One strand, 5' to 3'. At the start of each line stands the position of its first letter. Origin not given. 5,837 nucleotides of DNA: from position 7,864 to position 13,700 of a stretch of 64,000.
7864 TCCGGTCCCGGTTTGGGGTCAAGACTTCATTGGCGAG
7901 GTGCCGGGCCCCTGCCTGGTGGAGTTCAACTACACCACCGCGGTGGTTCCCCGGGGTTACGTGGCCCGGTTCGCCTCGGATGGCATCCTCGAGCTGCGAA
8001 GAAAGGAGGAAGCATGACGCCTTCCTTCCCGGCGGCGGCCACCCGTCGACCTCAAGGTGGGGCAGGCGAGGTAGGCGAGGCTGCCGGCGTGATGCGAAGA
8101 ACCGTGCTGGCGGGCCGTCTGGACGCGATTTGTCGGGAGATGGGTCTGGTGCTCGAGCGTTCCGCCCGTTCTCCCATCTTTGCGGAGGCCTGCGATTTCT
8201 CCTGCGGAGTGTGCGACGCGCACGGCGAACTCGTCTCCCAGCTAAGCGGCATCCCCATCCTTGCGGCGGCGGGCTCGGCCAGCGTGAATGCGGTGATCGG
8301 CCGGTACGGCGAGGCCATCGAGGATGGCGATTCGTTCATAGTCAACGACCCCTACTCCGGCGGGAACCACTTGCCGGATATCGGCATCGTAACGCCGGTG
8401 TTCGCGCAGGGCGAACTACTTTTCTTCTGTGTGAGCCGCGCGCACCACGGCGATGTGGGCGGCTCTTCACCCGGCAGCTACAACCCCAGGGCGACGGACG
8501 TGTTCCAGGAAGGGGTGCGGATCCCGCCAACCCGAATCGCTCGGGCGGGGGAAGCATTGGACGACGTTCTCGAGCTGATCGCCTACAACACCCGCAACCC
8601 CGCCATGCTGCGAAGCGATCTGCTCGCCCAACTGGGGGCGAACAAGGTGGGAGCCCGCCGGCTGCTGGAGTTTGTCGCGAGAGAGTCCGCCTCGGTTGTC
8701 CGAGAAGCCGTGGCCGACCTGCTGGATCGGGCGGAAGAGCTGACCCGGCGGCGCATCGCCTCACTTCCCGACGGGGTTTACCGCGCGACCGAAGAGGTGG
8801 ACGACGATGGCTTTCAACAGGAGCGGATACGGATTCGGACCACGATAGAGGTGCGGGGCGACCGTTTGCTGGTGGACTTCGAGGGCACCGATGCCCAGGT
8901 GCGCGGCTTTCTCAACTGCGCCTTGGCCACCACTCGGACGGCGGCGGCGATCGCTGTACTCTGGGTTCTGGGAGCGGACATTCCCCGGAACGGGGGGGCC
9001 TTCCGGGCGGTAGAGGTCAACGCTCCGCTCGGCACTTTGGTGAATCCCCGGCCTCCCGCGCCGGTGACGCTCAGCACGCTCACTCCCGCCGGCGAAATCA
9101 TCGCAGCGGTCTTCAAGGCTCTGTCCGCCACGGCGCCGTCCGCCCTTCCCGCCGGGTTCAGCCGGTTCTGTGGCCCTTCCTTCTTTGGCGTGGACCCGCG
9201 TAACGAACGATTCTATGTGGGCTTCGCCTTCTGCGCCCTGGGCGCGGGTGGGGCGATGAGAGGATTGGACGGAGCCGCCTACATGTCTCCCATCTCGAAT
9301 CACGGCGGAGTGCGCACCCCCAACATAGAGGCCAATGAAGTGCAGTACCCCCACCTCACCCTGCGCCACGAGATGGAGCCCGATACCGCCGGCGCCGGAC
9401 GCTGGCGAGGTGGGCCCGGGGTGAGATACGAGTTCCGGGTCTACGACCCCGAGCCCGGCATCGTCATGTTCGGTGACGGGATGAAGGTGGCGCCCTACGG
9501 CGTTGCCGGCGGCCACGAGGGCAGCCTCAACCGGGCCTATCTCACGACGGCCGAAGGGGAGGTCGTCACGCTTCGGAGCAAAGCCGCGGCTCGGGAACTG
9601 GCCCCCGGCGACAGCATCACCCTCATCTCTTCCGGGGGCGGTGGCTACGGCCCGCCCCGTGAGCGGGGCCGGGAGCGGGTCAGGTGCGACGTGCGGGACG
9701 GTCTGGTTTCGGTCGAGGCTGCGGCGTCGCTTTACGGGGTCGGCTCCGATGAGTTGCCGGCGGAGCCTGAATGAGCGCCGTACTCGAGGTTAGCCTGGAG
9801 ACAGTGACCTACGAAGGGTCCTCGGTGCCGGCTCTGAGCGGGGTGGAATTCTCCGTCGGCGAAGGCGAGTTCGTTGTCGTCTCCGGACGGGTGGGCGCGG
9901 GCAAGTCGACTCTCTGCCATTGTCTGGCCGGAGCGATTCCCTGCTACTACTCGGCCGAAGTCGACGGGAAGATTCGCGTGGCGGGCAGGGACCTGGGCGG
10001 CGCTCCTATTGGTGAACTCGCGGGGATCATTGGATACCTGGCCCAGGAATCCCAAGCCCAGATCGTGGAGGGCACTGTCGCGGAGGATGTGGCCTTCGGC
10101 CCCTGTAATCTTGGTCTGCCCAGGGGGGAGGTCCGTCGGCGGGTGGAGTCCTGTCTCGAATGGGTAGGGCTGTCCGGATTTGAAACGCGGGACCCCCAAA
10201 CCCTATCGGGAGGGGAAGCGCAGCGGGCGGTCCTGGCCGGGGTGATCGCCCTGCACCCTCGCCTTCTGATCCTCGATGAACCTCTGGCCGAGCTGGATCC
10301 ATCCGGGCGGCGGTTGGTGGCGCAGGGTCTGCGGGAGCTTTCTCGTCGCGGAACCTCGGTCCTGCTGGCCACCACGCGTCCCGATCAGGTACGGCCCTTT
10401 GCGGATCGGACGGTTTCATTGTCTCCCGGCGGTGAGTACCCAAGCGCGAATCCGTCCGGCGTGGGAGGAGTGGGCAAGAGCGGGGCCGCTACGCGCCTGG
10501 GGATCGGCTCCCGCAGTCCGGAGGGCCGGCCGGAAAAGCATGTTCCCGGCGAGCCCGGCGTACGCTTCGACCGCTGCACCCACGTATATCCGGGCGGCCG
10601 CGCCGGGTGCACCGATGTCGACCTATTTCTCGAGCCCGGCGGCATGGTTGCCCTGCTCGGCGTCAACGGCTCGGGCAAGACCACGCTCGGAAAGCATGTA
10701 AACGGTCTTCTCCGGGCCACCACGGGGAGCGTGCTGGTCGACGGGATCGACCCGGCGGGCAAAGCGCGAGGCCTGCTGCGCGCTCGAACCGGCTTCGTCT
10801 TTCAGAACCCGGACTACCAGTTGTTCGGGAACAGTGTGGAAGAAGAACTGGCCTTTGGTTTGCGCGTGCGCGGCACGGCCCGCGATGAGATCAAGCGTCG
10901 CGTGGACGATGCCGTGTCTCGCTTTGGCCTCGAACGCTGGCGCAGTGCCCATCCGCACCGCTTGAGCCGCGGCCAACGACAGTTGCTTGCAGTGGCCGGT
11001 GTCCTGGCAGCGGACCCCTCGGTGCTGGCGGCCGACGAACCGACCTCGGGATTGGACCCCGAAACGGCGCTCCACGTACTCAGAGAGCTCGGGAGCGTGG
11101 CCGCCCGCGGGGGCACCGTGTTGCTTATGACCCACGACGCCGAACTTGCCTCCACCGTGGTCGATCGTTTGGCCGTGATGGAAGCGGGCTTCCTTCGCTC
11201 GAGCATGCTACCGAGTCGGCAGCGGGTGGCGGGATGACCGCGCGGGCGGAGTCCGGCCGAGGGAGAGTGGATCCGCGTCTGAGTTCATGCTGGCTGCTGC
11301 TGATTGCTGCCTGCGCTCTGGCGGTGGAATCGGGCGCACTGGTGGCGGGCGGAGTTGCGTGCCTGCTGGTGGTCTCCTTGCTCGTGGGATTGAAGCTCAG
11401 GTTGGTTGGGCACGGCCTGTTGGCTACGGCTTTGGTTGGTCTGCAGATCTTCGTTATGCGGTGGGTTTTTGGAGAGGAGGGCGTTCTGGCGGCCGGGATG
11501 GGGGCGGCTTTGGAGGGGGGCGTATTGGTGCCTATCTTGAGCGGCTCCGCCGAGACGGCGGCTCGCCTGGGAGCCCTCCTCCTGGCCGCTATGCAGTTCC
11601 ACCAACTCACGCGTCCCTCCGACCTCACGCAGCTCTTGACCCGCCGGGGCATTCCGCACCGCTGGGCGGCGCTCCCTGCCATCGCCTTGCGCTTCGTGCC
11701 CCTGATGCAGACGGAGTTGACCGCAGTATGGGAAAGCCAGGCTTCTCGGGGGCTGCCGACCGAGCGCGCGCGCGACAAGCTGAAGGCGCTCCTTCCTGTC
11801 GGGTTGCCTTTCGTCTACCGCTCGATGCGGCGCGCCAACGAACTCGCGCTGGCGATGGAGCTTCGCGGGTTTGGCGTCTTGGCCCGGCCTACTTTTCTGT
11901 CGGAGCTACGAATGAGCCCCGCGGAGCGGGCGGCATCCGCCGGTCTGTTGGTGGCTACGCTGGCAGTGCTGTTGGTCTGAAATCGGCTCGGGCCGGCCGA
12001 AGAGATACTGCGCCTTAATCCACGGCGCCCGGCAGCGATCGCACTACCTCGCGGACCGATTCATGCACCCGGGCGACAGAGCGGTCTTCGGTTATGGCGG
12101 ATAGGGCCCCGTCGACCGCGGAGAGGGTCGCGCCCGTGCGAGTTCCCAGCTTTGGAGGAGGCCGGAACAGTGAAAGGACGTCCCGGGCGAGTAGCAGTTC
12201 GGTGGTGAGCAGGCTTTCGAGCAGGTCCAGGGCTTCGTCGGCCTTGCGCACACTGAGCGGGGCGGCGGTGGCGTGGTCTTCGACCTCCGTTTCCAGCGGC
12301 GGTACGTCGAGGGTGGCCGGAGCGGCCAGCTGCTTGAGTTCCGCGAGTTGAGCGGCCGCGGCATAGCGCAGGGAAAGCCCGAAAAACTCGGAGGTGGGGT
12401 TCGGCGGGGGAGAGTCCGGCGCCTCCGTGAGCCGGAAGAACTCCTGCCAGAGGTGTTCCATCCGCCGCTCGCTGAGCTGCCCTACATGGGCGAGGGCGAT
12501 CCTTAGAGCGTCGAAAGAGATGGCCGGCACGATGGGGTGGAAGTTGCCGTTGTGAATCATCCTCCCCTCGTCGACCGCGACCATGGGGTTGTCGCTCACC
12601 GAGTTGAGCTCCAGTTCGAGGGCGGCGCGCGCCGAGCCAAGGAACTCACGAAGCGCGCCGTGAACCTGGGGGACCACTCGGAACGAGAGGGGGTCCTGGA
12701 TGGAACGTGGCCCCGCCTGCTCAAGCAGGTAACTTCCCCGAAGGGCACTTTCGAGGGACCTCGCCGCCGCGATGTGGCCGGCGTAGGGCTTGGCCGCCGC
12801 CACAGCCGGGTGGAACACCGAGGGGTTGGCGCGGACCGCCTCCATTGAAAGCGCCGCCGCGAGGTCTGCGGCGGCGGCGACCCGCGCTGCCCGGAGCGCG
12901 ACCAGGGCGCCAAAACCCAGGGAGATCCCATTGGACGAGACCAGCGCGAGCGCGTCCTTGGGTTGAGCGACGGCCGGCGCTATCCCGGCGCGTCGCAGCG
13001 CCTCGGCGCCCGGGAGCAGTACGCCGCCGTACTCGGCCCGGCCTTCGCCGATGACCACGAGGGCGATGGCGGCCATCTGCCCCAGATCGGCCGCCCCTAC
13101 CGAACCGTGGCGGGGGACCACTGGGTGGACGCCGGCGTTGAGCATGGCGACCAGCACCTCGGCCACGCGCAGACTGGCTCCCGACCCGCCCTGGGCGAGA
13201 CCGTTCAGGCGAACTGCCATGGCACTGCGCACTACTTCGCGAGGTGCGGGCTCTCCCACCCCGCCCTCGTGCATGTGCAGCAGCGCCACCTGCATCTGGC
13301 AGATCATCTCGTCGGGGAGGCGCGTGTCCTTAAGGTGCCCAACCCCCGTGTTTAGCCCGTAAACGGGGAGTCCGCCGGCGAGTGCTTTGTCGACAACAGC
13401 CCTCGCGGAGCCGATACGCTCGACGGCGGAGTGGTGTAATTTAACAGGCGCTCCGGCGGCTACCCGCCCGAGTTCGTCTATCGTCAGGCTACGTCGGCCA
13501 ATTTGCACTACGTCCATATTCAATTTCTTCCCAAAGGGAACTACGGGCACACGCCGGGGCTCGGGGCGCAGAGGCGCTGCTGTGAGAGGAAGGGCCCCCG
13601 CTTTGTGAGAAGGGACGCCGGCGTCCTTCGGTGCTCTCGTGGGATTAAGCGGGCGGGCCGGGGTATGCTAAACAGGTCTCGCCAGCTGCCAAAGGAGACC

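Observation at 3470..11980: Cobalamin-riboswitch operon: ECF importer plus UbiD decarboxylase plus ATP-dependent hydantoinase/oxoprolinase pair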

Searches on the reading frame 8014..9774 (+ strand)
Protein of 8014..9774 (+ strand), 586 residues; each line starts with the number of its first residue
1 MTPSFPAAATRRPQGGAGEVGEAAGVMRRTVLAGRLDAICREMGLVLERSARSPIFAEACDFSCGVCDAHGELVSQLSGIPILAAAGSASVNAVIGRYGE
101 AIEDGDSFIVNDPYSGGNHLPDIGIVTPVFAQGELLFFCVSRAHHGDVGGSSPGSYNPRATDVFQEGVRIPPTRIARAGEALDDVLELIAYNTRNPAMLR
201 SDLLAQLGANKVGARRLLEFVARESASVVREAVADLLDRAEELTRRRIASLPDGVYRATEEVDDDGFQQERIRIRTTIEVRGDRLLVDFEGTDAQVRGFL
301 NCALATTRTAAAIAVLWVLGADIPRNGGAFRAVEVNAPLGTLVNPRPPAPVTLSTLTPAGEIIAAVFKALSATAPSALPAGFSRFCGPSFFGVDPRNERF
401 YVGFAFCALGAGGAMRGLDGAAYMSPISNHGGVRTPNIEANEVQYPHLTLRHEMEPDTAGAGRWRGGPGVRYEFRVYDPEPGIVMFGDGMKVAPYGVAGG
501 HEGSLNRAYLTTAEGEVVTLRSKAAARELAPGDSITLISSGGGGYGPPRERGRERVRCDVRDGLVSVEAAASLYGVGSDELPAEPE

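Call 5: search_protein_families(library=pfam, proteins=[window:8014-9774:+], max_evalue=0.01)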
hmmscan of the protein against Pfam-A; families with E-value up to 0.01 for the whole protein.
window:8014-9774:+ (586 aa): 1 family
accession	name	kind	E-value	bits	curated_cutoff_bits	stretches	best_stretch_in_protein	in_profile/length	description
PF02538.19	Hydantoinase_B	-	2.8e-156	521.4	26.8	1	30-548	6-519/519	Hydantoinase B/oxoprolinase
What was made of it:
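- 8014..9774 (+): HyuB-type catalytic subunit. PF02538 521 bits (call 5).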

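Call 6: search_protein_families(library=ncbifam, proteins=[window:8014-9774:+], max_evalue=0.01)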
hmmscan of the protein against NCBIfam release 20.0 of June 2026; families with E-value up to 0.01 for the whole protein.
window:8014-9774:+ (586 aa): 2 families
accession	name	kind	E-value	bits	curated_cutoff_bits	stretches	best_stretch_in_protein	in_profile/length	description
NF050157.1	CapLactmsBetCapB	equivalog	7.6e-107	357.9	1000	1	30-578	7-559/577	caprolactamase subunit beta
NF042976.1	AcphenoCarb_ApcD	equivalog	9.2e-49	166.3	1500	2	36-470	41-483/685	acetophenone carboxylase subunit delta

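Call 37: search_solved_structures(query=window:8014-9774:+, max_evalue=0.00001)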
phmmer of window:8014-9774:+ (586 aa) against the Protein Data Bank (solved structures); distinct sequences matched with E-value up to 0.00001: 5.
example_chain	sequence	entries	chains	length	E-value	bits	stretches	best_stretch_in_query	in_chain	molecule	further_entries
6yra_B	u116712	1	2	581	7.9e-88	298.6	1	30-579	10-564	Hydantoinase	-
7hk5_A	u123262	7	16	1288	2.6e-67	230.9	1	29-576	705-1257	N-methylhydantoinase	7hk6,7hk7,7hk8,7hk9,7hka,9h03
5l9w_A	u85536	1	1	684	9.5e-42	146.5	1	46-501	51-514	Acetophenone carboxylase delta subunit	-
5svb_A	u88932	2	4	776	3.3e-12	49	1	46-504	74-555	Acetone carboxylase alpha subunit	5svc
5m45_A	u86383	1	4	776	3.3e-12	48.9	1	46-504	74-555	Acetone carboxylase alpha subunit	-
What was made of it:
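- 8014..9774 (+): Nearest solved structure is caprolactamase 6yra_B at 299 bits; acetophenone and acetone carboxylases score 147 and 49 bits (call 37).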

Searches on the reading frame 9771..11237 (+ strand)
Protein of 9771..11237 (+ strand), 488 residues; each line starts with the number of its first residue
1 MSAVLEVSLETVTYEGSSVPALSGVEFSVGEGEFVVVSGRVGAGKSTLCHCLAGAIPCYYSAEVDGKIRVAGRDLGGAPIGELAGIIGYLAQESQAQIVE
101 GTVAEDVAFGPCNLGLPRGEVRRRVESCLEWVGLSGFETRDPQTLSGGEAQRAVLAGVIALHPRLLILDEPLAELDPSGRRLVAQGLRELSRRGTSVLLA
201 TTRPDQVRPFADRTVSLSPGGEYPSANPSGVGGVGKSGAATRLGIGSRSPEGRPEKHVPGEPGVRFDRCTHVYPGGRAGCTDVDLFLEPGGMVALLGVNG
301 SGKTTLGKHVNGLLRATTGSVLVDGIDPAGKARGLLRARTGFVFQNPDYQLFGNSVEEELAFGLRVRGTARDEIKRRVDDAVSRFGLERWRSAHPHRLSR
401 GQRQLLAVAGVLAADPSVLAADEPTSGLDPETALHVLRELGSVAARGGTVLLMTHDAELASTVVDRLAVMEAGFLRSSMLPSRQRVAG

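Call 5: search_protein_families(library=pfam, proteins=[window:9771-11237:+], max_evalue=0.01)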
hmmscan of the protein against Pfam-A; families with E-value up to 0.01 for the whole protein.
window:9771-11237:+ (488 aa): 10 families
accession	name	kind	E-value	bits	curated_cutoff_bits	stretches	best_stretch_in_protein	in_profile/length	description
PF00005.33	ABC_tran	-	1.6e-52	178.2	25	2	281-426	2-137/137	ABC transporter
PF13304.12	AAA_21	-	6.1e-17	63.1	27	1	395-459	235-302/304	AAA domain, putative AbiEii toxin, Type IV TA system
PF02463.25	SMC_N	-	3.5e-09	36.9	40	1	291-432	25-175/220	RecF/RecN/SMC N terminal domain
PF05729.18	NACHT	-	0.00015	22.1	26.7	0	293-311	3-21/167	NACHT domain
PF20720.3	nSTAND3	-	0.00015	22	27.2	0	33-53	18-38/155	Novel STAND NTPase 3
PF13401.12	AAA_22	-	0.00016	22.4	27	0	33-55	6-28/130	AAA domain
PF13604.12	AAA_30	-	0.00019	21.6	27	0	289-342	17-68/191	AAA domain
PF13476.12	AAA_23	-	0.00031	21.9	27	0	285-306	17-35/201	AAA domain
PF02367.23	TsaE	-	0.0015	19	26.6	0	30-55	19-44/128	Threonylcarbamoyl adenosine biosynthesis protein TsaE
PF13191.12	AAA_16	-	0.0081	17.1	32.6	0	30-192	22-161/167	AAA ATPase domain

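Call 6: search_protein_families(library=ncbifam, proteins=[window:9771-11237:+], max_evalue=0.01)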
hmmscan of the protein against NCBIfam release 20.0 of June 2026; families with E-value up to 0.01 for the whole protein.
window:9771-11237:+ (488 aa): 193 families (the best 25 are shown)
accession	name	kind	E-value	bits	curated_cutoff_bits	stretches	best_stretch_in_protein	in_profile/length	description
TIGR04520.1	ECF_ATPase_1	equivalog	6.6e-100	334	315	2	267-481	4-220/269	energy-coupling factor transporter ATPase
TIGR04521.1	ECF_ATPase_2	equivalog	6.1e-92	307.7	330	2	277-475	18-223/279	energy-coupling factor transporter ATPase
TIGR01166.1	cbiO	subfamily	2.3e-89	297.9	211.8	2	275-460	3-190/190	cobalt ABC transporter, ATP-binding protein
NF010156.0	PRK13635.1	equivalog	3.9e-88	295.2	392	2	270-481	12-224/279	energy-coupling factor ABC transporter ATP-binding protein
NF010171.0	PRK13652.1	equivalog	2.7e-84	282.5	476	2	270-475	10-216/277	cobalt transporter ATP-binding subunit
NF010158.0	PRK13637.1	equivalog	1.9e-79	266.7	390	2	277-473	20-221/287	energy-coupling factor transporter ATPase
NF010157.0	PRK13636.1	equivalog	8.6e-73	245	463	2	270-473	12-218/285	cobalt transporter ATP-binding subunit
NF010155.0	PRK13634.1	equivalog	1.1e-72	244.8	413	2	274-475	17-224/290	energy-coupling factor ABC transporter ATP-binding protein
TIGR02673.1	FtsE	equivalog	3.2e-72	242.7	264.85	2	264-473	2-213/214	cell division ATP-binding protein FtsE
NF010170.0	PRK13651.1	equivalog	6.9e-66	222.3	432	3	336-474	103-242/308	cobalt transporter ATP-binding subunit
TIGR03265.1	PhnT2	equivalog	2.6e-65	221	457.7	2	281-476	21-214/353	putative 2-aminoethylphosphonate ABC transporter ATP-binding protein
TIGR00968.1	3a0106s01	subfamily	1.7e-61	207.8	342.75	2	280-474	16-208/237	sulfate ABC transporter ATP-binding protein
TIGR02857.1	CydD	equivalog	3e-61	208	435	2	257-463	313-523/529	thiol reductant ABC exporter subunit CydD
TIGR03258.1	PhnT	equivalog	4.6e-59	200.2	499.15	2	262-475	7-218/359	2-aminoethylphosphonate ABC transport system ATP-binding subunit PhnT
NF010068.0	PRK13548.1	equivalog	1.9e-57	194.3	261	2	8-227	7-226/261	heme ABC transporter ATP-binding protein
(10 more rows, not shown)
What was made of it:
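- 9771..11237 (+): Fused EcfA-EcfA' ATPase. TIGR04520 (ECF_ATPase_1) 334 bits against a cutoff of 315 (calls 5, 6).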

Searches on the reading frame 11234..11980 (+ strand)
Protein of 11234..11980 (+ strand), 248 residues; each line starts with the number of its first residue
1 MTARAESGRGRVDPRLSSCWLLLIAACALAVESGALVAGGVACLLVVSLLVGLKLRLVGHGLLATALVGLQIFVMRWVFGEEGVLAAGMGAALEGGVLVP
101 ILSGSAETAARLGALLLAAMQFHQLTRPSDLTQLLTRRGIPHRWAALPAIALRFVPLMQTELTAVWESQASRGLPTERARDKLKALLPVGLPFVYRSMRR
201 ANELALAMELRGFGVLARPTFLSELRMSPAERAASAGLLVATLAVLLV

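Call 5: search_protein_families(library=pfam, proteins=[window:11234-11980:+], max_evalue=0.01)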
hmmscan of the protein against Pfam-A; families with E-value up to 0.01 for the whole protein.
window:11234-11980:+ (248 aa): 1 family
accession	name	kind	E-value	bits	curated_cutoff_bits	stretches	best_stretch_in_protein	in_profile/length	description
PF02361.21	CbiQ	-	1.4e-20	74.3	25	1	11-214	7-209/216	Cobalt transport protein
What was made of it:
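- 11234..11980 (+): EcfT (CbiQ-family) transmembrane coupling subunit. PF02361 74 bits (call 5).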

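Call 6: search_protein_families(library=ncbifam, proteins=[window:11234-11980:+], max_evalue=0.01)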
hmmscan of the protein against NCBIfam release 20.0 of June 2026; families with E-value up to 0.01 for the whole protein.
window:11234-11980:+ (248 aa): 1 family
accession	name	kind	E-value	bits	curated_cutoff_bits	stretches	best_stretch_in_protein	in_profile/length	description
TIGR02454.1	ECF_T_CbiQ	equivalog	2.5e-07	30.7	111.8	1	19-211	9-200/200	cobalt ECF transporter T component CbiQ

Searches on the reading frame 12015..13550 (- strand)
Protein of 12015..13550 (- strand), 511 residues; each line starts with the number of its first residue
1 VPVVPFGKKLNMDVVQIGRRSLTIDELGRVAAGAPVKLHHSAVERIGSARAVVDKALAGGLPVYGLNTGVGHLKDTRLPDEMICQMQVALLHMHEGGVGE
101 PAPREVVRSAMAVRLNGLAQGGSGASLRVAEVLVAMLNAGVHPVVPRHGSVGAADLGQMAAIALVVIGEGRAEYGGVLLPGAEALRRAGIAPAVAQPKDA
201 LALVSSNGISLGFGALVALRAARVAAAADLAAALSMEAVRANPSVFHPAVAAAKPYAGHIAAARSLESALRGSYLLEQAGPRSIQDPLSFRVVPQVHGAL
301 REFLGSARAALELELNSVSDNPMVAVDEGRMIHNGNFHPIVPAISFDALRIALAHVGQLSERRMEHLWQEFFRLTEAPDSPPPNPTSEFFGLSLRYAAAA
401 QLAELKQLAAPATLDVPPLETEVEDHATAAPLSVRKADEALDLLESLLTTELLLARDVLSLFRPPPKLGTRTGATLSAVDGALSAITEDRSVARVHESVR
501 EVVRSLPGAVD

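Call 46: search_protein_families(library=pfam, proteins=[window:12015-13550:-], max_evalue=0.001)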
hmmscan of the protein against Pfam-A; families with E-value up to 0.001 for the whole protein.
window:12015-13550:- (511 aa): 1 family
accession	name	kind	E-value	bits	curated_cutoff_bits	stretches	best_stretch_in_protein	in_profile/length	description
PF00221.24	Lyase_aromatic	-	4.4e-135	451.4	27.3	1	22-479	1-464/466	Aromatic amino acid lyase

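Call 86: search_protein_families(library=ncbifam, proteins=[window:12015-13550:-], max_evalue=0.00001)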
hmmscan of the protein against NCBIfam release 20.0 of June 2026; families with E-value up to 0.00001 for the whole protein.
window:12015-13550:- (511 aa): 8 families
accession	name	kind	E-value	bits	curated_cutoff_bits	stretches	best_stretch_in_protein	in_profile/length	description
NF006871.0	PRK09367.1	subfamily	5.4e-109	365.1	524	1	14-505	3-494/505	histidine ammonia-lyase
TIGR01225.1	hutH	equivalog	2.5e-106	356.2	539.15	1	15-504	1-490/506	histidine ammonia-lyase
TIGR04475.1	Phe_D_beta_mut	equivalog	1.5e-64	218.5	800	1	20-502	8-508/510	phenylalanine aminomutase (D-beta-phenylalanine forming)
TIGR01226.1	phe_am_lyase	equivalog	1.6e-60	205.2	519.15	1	11-453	29-492/680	phenylalanine ammonia-lyase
TIGR03832.1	Tyr_2_3_mutase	equivalog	2.4e-60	204.5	501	2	20-277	4-264/507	tyrosine 2,3-aminomutase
NF053541.1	FlxA_rubin_TAL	equivalog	1.5e-54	185.3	700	1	35-372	15-365/498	flexirubin biosynthesis tyrosine ammonia-lyase FlxA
NF041222.1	BagA_FevW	exception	2.1e-51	175.1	1000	1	19-494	5-505/529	bagremycin/ferroverdin biosynthesis tyrosine ammonia-lyase BagA/FevW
TIGR04473.1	taxol_Phe_23mut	exception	1.7e-37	129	1250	1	45-452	61-487/687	phenylalanine aminomutase (L-beta-phenylalanine forming)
